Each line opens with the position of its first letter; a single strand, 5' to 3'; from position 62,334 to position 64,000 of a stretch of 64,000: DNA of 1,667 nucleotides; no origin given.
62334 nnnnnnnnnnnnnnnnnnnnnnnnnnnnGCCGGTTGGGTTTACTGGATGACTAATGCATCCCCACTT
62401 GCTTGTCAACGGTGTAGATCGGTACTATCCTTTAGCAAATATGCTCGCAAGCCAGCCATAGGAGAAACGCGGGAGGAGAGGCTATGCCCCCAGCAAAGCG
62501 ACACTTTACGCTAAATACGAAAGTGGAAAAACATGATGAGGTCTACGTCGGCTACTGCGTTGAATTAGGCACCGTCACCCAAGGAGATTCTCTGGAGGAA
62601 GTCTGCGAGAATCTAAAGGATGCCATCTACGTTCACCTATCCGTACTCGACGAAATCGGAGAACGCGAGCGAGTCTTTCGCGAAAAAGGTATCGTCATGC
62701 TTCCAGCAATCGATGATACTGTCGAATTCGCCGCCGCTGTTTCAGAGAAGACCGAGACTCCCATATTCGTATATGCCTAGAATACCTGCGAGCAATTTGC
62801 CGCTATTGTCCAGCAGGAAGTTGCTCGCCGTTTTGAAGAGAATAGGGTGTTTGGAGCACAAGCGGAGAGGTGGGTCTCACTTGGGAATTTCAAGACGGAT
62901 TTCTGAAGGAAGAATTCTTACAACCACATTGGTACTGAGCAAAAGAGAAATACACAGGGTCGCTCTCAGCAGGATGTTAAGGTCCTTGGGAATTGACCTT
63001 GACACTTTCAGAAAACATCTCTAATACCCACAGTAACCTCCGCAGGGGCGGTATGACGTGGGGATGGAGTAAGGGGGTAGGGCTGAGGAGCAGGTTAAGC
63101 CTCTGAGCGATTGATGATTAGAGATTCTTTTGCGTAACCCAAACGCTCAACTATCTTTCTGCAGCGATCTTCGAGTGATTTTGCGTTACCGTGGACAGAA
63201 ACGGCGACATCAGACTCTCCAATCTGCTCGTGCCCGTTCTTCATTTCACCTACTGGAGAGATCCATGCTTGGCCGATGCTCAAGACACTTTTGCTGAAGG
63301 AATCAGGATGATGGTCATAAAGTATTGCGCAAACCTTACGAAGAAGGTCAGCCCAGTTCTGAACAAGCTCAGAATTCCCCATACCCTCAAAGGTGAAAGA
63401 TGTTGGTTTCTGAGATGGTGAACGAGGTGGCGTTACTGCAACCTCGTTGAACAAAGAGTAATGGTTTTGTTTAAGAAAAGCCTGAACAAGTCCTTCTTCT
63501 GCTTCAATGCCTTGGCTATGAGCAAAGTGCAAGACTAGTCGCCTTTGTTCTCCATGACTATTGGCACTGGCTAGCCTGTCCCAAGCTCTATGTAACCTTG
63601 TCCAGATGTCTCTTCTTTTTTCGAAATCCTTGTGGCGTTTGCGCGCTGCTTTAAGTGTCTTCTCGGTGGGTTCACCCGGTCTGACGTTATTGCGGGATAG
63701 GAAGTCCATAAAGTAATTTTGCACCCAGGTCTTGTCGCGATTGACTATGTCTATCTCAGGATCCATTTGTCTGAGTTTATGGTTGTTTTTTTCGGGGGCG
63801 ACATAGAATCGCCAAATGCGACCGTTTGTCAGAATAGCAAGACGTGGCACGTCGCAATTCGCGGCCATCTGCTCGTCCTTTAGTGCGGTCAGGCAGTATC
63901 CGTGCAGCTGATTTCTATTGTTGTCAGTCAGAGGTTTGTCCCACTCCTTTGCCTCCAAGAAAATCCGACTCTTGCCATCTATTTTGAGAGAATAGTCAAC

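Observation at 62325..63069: hicBA cassette bracketed by a 28-nt perfect direct repeat that duplicates the 3' end of the aldolase gene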

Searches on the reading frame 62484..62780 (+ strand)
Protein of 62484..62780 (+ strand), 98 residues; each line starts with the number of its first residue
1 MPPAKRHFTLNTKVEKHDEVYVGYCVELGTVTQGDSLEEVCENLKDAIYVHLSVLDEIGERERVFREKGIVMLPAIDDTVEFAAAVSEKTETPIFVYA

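Call 4: search_protein_families(library=pfam, proteins=[window:62484-62780:+], max_evalue=0.01)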
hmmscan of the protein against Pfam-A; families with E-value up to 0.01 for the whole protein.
window:62484-62780:+ (98 aa): 0 families

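Call 8: find_encoding_contigs(protein=window:62484-62780:+, flank=10000, max_places=10)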
Protein window:62484-62780:+ (98 aa): no gene with exactly this product is on record in the collection.

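Call 22: find_homologous_proteins(query=window:62484-62777:+, max_evalue=0.001)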
Query window:62484-62777:+ (98 aa): 13 proteins with E <= 0.001 among 14 candidates.
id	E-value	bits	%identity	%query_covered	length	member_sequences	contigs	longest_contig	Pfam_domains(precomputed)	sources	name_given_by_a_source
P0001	9.3e-56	203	97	100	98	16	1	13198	-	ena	-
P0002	1.3e-53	197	95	100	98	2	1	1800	-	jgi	-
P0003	1.6e-50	187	89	100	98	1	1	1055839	-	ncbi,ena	-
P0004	2.5e-46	173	93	90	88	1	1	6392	-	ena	-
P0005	2.3e-43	164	79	100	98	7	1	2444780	-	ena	-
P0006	2.1e-40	154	76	100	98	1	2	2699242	-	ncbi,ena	-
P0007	1.3e-35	139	88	77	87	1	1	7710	-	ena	-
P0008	5.7e-28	115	85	68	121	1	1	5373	-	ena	-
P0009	1.1e-26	110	87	62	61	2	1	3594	-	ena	-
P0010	3.3e-22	96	89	54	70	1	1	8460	-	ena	-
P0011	4.4e-22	96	83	55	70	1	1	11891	-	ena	-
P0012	3.1e-21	93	87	53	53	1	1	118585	-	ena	-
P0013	7.1e-18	82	81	53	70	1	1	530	-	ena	-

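Call 23: find_related_loci(query=window:62484-62777:+, collection=metagenome_contigs, flank=6000)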
Query window:62484-62777:+ (98 aa) in metagenome_contigs; peptide patterns used: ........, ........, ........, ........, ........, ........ (x = any residue, [..] = any of these).
478 stretches matched a pattern, but none encodes a relative of the query by tblastn (E <= 1e-3).

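Call 24: find_encoding_contigs(protein=P0003, flank=6000, max_places=3)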
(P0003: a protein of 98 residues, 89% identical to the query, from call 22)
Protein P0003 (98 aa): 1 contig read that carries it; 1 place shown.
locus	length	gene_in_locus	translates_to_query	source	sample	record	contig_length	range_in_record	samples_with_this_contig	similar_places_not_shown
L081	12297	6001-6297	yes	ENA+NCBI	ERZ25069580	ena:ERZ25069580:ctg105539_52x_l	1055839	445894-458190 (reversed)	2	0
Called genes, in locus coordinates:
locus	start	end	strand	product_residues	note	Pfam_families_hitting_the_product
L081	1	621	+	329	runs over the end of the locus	PF13098:Thioredoxin_2 (weak)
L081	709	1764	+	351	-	PF01939:NucS_C (faint)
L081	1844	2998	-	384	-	PF04909:Amidohydro_2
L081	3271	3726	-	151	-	-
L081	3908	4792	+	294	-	PF01522:Polysacc_deac_1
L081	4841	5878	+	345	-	PF00274:Glycolytic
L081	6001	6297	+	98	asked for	-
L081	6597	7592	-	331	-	PF03320:FBPase_glpX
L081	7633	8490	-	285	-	PF02749:QRPTase_N, PF01729:QRPTase_C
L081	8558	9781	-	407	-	PF02445:NadA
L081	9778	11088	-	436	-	PF00919:UPF0004, PF04055:Radical_SAM, PF01938:TRAM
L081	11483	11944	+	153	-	PF13404:HTH_AsnC-type, PF13412:HTH_24, PF08279:HTH_11 (weak), PF01037:AsnC_trans_reg, PF22482:AsnC_trans_reg_3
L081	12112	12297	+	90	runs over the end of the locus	PF12797:Fer4_2 (faint), PF13237:Fer4_10 (weak), PF13183:Fer4_8 (faint), PF12838:Fer4_7 (weak), PF13484:Fer4_16 (faint), PF00037:Fer4 (weak)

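Call 25: find_encoding_contigs(protein=P0005, flank=6000, max_places=3)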
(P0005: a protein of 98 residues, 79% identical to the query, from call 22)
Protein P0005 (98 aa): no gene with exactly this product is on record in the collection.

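Call 26: find_encoding_contigs(protein=P0006, flank=6000, max_places=3)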
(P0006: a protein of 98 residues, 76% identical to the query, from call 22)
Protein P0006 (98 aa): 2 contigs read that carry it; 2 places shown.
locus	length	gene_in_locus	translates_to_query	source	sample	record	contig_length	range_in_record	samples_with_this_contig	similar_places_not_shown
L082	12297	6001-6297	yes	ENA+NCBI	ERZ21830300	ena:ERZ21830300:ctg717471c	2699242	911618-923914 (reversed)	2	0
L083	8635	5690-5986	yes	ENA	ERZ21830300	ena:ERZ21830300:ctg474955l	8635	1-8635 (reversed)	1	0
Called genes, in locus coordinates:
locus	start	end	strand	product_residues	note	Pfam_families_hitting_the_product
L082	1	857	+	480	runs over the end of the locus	PF02881:SRP54_N, PF00448:SRP54, PF01656:CbiA (weak), PF02978:SRP_SPB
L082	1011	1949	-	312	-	PF00730:HhH-GPD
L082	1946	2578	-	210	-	PF02834:LigT_PEase, PF13563:2_5_RNA_ligase2, PF02834:LigT_PEase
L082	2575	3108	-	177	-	PF03167:UDG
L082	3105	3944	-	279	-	PF01026:TatD_DNase (weak), PF04909:Amidohydro_2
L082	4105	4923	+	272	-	PF13292:DXP_synthase_N (faint), PF00456:Transketolase_N, PF00676:E1_dh (faint)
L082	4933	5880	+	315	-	PF02779:Transket_pyr, PF02780:Transketolase_C, PF22613:Transketolase_C_1 (weak)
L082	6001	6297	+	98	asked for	-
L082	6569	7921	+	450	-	PF01555:N6_N4_Mtase, PF04471:Mrr_cat (faint), PF22722:NA-iREase1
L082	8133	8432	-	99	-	PF02575:YbaB_DNA_bd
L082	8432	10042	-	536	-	PF13177:DNA_pol3_delta2, PF13604:AAA_30 (faint), PF00004:AAA, PF13401:AAA_22 (faint), PF22608:DNAX_ATPase_lid, PF12169:DNA_pol3_gamma3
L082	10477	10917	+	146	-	-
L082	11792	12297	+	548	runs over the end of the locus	PF00890:FAD_binding_2, PF01266:DAO (weak), PF03486:HI0933_like (faint), PF07992:Pyr_redox_2 (faint), PF02910:Succ_DH_flav_C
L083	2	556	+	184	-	?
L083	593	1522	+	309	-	-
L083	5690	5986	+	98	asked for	-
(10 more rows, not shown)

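Call 27: find_encoding_contigs(protein=P0012, flank=6000, max_places=3)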
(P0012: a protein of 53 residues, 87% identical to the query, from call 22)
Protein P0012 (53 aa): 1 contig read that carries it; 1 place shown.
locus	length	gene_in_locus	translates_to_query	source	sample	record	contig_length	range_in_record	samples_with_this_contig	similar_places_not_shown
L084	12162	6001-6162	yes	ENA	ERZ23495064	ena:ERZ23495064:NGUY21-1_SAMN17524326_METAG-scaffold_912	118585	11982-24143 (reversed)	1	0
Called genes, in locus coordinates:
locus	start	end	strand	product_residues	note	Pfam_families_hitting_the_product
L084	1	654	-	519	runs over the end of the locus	PF00682:HMGL-like, PF22617:HCS_D2, PF08502:LeuA_dimer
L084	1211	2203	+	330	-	PF13098:Thioredoxin_2 (weak)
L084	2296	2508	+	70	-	-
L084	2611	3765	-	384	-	PF04909:Amidohydro_2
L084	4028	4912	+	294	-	PF01522:Polysacc_deac_1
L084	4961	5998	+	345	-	PF00274:Glycolytic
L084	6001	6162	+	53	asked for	-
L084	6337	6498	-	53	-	-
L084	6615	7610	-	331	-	PF03320:FBPase_glpX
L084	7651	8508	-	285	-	PF02749:QRPTase_N, PF01729:QRPTase_C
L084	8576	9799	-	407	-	PF02445:NadA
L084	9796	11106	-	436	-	PF00919:UPF0004, PF04055:Radical_SAM, PF01938:TRAM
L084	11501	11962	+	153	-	PF13404:HTH_AsnC-type, PF13412:HTH_24, PF08279:HTH_11 (weak), PF01037:AsnC_trans_reg, PF22482:AsnC_trans_reg_3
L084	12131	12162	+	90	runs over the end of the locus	PF12797:Fer4_2 (faint), PF13237:Fer4_10 (weak), PF13183:Fer4_8 (faint), PF12838:Fer4_7 (weak), PF13484:Fer4_16 (faint), PF00037:Fer4 (weak)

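Call 33: find_encoding_contigs(protein=P0001, flank=8000, max_places=4)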
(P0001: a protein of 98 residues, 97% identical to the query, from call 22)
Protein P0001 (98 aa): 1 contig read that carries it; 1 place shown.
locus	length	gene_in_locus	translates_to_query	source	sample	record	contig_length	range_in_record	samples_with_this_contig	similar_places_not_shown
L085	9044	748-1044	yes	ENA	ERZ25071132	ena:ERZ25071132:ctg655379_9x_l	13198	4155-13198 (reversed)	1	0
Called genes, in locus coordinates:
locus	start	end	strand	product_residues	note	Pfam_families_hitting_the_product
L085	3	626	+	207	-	?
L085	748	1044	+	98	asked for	-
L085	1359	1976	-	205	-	-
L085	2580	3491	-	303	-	PF03320:FBPase_glpX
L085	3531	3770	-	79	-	PF01729:QRPTase_C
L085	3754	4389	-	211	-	PF02749:QRPTase_N, PF01729:QRPTase_C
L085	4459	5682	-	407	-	PF02445:NadA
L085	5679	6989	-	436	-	PF00919:UPF0004, PF04055:Radical_SAM, PF01938:TRAM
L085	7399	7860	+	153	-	PF13404:HTH_AsnC-type, PF13412:HTH_24, PF01037:AsnC_trans_reg, PF22482:AsnC_trans_reg_3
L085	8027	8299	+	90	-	PF12797:Fer4_2 (faint), PF13237:Fer4_10 (weak), PF13183:Fer4_8 (faint), PF12838:Fer4_7 (weak), PF13484:Fer4_16 (faint), PF00037:Fer4 (weak)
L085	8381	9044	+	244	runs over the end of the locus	PF02742:Fe_dep_repr_C, PF04023:FeoA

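Call 34: find_encoding_contigs(protein=P0004, flank=8000, max_places=3)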
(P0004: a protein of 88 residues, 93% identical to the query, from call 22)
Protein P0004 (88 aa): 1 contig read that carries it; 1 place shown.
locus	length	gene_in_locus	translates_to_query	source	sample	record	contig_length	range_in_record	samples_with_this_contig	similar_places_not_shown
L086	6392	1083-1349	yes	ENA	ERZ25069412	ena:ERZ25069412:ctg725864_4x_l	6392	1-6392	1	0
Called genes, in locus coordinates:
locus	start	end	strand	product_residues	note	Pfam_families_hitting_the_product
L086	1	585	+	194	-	?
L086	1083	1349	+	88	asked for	-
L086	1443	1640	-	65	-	-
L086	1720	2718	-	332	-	PF03320:FBPase_glpX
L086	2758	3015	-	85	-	PF01729:QRPTase_C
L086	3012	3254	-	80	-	PF01729:QRPTase_C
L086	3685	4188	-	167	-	PF02445:NadA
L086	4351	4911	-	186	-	PF02445:NadA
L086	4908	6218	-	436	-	PF00919:UPF0004, PF04055:Radical_SAM, PF01938:TRAM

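Call 35: find_encoding_contigs(protein=P0011, flank=8000, max_places=3)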
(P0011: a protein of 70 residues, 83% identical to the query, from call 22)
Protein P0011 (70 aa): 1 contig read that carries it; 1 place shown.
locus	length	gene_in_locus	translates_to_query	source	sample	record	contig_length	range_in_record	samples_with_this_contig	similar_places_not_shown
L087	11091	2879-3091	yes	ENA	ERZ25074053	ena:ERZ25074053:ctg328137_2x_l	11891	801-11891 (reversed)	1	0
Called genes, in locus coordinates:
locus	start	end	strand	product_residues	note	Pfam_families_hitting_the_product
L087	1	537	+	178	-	?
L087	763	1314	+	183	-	PF13292:DXP_synthase_N (weak), PF00456:Transketolase_N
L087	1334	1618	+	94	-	-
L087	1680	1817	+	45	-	PF02779:Transket_pyr (weak)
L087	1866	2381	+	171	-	PF02779:Transket_pyr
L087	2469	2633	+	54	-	-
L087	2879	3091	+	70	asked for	-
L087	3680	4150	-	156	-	-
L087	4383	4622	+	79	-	-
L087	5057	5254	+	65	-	-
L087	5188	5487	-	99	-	PF02575:YbaB_DNA_bd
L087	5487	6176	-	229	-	-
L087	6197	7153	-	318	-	PF05496:RuvB_N (faint), PF13177:DNA_pol3_delta2, PF13604:AAA_30 (faint), PF13401:AAA_22 (faint), PF00004:AAA, PF22608:DNAX_ATPase_lid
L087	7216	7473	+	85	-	-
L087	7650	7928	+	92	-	-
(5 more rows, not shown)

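Call 49: search_protein_families(library=pfam, proteins=[window:62484-62777:+, L082:6569-7921:+], max_evalue=1)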
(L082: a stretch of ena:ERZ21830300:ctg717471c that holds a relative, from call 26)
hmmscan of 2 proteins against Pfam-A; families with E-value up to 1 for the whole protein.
window:62484-62777:+ (98 aa): 4 families
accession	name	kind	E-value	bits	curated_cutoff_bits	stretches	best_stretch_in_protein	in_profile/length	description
PF15919.11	HicB_lk_antitox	-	0.014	16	27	1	29-60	22-53/123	HicB_like antitoxin of bacterial toxin-antitoxin system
PF24113.1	DUF7387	-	0.038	14.8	27.9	1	15-70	18-71/85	Family of unknown function (DUF7387)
PF21748.3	UPF0150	-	0.09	13.2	27.3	1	17-48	17-49/64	UPF0150-like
PF12910.14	PHD_like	-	0.12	12.8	27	1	8-48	54-96/141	Antitoxin of toxin-antitoxin, RelE / RelB, TA system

L082:6569-7921:+ (450 aa): 12 families
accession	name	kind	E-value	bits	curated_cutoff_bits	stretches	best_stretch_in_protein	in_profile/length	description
PF01555.25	N6_N4_Mtase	-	2e-48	165.7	26.7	1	24-295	1-220/221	DNA methylase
PF22722.2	NA-iREase1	-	1.6e-07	31.7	27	1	333-434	6-101/106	NACHT-associated inactive Restriction Endonuclease 1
PF04471.18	Mrr_cat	-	1.4e-05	25.6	21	1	328-413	5-93/115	Restriction endonuclease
PF05724.17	TPMT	-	0.0023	18.1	26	1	233-301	13-84/218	Thiopurine S-methyltransferase (TPMT)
PF02086.21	MethyltransfD12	-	0.0055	16.9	22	0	21-37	173-189/253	D12 class N6 adenine-specific DNA methyltransferase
PF03602.21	Cons_hypoth95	-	0.0087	16.2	24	1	19-41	109-131/182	Conserved hypothetical protein 95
PF13649.12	Methyltransf_25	-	0.015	16.4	27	1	260-300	1-43/97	Methyltransferase domain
PF01170.24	UPF0020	-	0.018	15.2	22.3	1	252-270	24-42/197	RMKL-like, methyltransferase domain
PF13847.12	Methyltransf_31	-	0.026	14.7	27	1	255-302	2-52/145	Methyltransferase domain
PF08241.18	Methyltransf_11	-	0.048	14.7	21.2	0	100-115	80-95/95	Methyltransferase domain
PF09445.16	Methyltransf_15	-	0.16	12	22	1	259-296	3-40/165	RNA cap guanine-N2 methyltransferase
PF02353.26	CMAS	-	0.26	11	27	1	251-300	57-107/273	Mycolic acid cyclopropane synthetase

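Call 51: search_protein_families(library=ncbifam, proteins=[window:62484-62777:+], max_evalue=1)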
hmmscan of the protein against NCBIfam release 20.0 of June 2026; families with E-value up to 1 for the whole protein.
window:62484-62777:+ (98 aa): 1 family
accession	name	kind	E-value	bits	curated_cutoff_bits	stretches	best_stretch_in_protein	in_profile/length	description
NF002601.0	PRK02259.1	equivalog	0.11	11.6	180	1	22-67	159-204/293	aspartoacylase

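Call 54: search_solved_structures(query=A5, max_evalue=1)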
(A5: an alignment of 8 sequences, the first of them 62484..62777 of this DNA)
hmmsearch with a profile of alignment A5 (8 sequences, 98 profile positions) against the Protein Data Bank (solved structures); distinct sequences matched with E-value up to 1: 8.
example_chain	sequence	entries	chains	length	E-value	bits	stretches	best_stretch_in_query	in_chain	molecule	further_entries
2yzt_A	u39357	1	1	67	1.5e-05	28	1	12-54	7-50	Putative uncharacterized protein TTHA1756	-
9svk_B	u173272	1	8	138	0.0013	21.8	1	12-59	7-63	Toxin-antitoxin system, antitoxin component, HicB family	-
6g1c_V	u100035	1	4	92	0.018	18.1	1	15-62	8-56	Antitoxin HicB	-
6g1n_A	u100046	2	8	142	0.044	16.8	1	15-60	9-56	antitoxin HicB | HicB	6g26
7jrq_A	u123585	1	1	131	0.11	15.6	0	5-47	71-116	MPP1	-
7jgr_G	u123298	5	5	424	0.34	14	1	11-67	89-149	Cell division control protein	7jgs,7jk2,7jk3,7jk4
4a4k_A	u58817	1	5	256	0.52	13.4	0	10-80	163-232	ANTIVIRAL HELICASE SKI2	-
9pzk_A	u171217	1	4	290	0.74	12.9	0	10-43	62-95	Benzaldehyde synthase, alpha subunit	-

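Call 83: search_protein_families(library=padloc, proteins=[window:62484-62777:+, L082:6569-7921:+], max_evalue=0.01)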
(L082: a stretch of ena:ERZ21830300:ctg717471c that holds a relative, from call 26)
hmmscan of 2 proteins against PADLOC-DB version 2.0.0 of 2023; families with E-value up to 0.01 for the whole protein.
window:62484-62777:+ (98 aa): 0 families

L082:6569-7921:+ (450 aa): 74 families (the best 25 are shown)
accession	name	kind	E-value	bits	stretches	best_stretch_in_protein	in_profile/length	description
PDLC03339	MTase_II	-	7e-54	181.1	2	92-300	60-273/399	Type II methyltransferase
PDLC03300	MTase_II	-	2.1e-50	169.5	2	91-302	85-280/302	Type II methyltransferase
PDLC03299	MTase_II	-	5.2e-46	155.5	2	90-303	60-264/296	Type II methyltransferase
PDLC03354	MTase_II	-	2.7e-40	136.7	2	237-305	321-389/425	Type II methyltransferase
PDLC03371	MTase_II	-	1.3e-39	134.3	1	3-300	10-254/260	Type II methyltransferase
PDLC03633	MTase_III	-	1.4e-35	121.1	1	23-298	99-353/616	Type III methyltransferase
PDLC03636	MTase_III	-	1.7e-34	117.5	2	92-179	96-184/575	Type III methyltransferase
PDLC03238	MTase_II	-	8.2e-32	108.8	2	90-299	169-364/428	Type II methyltransferase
PDLC03644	MTase_III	-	4.3e-31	106.3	2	3-177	38-195/542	Type III methyltransferase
PDLC03265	MTase_II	-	1.5e-30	104.7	3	237-299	267-329/333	Type II methyltransferase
PDLC03635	MTase_III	-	7.7e-28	95.6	2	91-181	267-361/708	Type III methyltransferase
PDLC03634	MTase_III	-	4.6e-26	89.9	2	9-232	100-309/621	Type III methyltransferase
PDLC03230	MTase_II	-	4.6e-26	89.9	2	92-290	79-274/360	Type II methyltransferase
PDLC03216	MTase_II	-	9.6e-26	88.6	2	237-301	194-258/364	Type II methyltransferase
PDLC03641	MTase_III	-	3.2e-25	86.8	2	5-188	106-280/657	Type III methyltransferase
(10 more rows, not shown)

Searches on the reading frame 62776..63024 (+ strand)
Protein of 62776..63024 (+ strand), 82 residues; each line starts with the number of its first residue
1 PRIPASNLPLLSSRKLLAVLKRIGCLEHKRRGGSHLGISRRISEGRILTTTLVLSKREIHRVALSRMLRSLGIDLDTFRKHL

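Call 4: search_protein_families(library=pfam, proteins=[window:62776-63024:+], max_evalue=0.01)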
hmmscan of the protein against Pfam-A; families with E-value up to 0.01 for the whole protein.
window:62776-63024:+ (82 aa): 1 family
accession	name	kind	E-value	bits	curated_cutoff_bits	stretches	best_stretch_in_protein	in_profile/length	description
PF07927.17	HicA_toxin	-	0.00013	22.4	27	1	14-73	2-58/58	HicA toxin of bacterial toxin-antitoxin,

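Call 51: search_protein_families(library=ncbifam, proteins=[window:62776-63021:+], max_evalue=1)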
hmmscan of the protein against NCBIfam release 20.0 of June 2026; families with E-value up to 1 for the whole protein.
window:62776-63021:+ (82 aa): 1 family
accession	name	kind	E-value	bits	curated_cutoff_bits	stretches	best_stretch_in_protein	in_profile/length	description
NF011958.0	PRK15429.1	equivalog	0.046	12.3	830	1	8-63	303-357/692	formate hydrogenlyase transcriptional activator FlhA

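Call 55: search_solved_structures(query=A6, max_evalue=1)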
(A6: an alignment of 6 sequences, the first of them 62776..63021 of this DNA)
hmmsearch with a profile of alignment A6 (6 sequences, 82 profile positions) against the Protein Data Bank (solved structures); distinct sequences matched with E-value up to 1: 0.

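Call 83: search_protein_families(library=padloc, proteins=[window:62776-63021:+], max_evalue=0.01)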
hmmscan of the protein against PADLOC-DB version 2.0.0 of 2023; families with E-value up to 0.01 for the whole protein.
window:62776-63021:+ (82 aa): 0 families

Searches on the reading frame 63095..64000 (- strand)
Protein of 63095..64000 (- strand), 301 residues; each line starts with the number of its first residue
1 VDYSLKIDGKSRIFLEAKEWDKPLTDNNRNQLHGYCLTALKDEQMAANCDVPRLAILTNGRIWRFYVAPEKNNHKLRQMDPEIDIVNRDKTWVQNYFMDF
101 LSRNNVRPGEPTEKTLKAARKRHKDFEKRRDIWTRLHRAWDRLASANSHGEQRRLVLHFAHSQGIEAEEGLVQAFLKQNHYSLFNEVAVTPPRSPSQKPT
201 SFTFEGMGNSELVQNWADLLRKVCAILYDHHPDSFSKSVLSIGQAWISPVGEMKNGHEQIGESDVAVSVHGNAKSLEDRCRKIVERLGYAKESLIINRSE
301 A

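Call 4: search_protein_families(library=pfam, proteins=[window:63095-64000:-], max_evalue=0.01)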
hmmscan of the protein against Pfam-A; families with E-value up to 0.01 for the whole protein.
window:63095-64000:- (301 aa): 1 family
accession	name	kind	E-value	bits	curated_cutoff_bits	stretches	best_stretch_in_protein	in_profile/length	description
PF04313.20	HSDR_N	-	0.0014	19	25.1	0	1-73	128-197/198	Type I restriction enzyme R protein N terminus (HSDR_N)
